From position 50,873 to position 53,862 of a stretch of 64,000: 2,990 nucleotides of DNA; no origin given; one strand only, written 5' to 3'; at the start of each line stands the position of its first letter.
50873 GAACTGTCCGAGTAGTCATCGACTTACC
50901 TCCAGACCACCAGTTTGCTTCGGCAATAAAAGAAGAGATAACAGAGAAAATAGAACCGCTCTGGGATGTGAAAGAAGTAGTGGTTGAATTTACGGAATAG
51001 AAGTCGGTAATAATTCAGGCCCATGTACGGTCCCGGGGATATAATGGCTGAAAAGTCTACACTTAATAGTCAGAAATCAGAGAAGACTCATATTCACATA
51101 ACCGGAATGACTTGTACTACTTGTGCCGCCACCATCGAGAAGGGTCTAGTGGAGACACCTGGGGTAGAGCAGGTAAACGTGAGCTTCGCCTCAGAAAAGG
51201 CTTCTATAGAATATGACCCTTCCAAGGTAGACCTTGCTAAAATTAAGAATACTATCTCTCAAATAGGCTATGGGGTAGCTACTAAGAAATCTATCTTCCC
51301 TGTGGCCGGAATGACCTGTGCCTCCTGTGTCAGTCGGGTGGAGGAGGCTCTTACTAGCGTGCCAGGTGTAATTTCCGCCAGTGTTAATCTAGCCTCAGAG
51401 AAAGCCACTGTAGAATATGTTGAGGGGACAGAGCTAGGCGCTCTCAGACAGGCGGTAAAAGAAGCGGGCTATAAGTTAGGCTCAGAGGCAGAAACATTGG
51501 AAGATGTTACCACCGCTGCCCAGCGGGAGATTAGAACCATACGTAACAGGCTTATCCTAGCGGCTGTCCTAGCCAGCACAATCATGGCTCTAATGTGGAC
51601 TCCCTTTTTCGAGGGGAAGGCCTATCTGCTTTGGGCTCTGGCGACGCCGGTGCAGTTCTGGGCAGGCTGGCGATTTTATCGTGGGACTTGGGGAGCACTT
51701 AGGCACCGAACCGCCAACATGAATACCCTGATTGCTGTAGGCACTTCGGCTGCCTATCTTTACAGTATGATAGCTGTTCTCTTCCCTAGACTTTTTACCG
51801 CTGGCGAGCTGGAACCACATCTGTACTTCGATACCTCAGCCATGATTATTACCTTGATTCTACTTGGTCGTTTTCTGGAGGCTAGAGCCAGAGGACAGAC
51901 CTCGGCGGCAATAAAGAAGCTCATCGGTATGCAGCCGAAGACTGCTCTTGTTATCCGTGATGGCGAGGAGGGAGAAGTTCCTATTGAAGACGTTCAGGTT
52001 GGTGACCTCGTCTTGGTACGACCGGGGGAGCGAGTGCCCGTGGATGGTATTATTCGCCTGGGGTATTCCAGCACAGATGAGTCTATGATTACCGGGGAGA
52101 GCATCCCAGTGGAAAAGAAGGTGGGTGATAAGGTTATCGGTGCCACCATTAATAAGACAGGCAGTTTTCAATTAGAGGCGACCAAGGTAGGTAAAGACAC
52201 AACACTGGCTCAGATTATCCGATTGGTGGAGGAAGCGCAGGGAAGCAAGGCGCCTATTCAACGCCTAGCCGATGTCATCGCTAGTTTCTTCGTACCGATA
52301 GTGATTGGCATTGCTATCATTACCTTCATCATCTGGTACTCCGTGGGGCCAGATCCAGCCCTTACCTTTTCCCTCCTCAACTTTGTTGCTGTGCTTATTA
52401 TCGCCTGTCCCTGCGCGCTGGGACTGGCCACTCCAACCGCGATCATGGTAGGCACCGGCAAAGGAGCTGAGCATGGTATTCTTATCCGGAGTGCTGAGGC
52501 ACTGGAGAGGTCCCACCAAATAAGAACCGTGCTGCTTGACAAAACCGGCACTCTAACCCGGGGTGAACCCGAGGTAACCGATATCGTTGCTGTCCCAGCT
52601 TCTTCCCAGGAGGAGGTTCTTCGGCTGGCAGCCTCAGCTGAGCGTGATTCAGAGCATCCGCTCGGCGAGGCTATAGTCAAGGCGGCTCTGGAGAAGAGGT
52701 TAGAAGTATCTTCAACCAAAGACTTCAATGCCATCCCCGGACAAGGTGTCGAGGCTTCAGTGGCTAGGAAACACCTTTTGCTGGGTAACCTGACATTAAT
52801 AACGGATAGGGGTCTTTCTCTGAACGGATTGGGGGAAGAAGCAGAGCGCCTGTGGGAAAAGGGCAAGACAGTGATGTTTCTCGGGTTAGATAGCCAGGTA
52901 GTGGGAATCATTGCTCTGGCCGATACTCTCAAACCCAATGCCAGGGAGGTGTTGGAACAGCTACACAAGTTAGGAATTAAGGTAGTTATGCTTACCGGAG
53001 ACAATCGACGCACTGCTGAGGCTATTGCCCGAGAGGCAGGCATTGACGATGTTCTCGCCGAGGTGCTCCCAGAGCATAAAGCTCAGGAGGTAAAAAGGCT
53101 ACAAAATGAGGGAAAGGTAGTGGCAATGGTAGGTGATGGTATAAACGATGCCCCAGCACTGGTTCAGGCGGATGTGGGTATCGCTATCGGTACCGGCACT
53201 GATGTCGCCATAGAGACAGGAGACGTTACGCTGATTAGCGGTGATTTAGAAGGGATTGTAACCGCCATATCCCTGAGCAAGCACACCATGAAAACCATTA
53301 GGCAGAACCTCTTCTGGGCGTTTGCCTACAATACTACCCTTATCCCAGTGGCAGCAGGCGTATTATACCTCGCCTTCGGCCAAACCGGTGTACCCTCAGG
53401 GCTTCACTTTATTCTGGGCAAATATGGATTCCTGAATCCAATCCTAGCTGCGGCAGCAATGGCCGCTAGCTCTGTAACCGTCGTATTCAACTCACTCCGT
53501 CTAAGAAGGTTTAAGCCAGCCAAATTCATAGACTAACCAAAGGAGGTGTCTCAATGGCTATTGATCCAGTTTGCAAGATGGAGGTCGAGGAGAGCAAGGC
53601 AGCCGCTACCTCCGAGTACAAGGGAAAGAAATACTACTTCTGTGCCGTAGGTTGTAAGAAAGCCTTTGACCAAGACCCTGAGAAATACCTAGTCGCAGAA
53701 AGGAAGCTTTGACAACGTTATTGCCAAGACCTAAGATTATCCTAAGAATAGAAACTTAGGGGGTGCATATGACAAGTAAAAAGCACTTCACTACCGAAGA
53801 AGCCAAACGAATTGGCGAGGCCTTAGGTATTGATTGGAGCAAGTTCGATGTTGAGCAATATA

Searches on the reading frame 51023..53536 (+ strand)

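Call 9: search_protein_families(library=pfam, proteins=[window:51023-53536:+])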
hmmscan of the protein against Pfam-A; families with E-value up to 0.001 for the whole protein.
window:51023-53536:+ (837 aa): 5 families
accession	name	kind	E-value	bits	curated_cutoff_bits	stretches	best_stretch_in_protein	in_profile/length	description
PF00122.25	E1-E2_ATPase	-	2.2e-64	216.8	28.1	1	303-484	2-181/181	E1-E2 ATPase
PF00702.32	Hydrolase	-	6.5e-42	144.5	26.4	1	500-717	1-191/191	haloacid dehalogenase-like hydrolase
PF00403.32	HMA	-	2.3e-35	121.2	24.8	2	25-83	3-61/62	Heavy-metal-associated domain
PF12710.13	HAD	-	4.8e-08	34.1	27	1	633-713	83-188/189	haloacid dehalogenase-like hydrolase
PF08282.18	Hydrolase_3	-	1.9e-06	28.2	20.9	0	691-749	197-255/255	haloacid dehalogenase-like hydrolase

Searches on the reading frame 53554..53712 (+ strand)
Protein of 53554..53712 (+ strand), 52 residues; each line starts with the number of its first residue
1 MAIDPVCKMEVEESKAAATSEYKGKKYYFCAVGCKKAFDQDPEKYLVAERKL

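Call 9: search_protein_families(library=pfam, proteins=[window:53554-53712:+])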
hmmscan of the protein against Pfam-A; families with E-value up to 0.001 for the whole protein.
window:53554-53712:+ (52 aa): 1 family
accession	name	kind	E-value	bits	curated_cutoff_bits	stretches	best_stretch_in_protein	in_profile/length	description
PF04945.19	YHS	-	4.1e-18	65.5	30.3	1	3-46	2-44/47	YHS domain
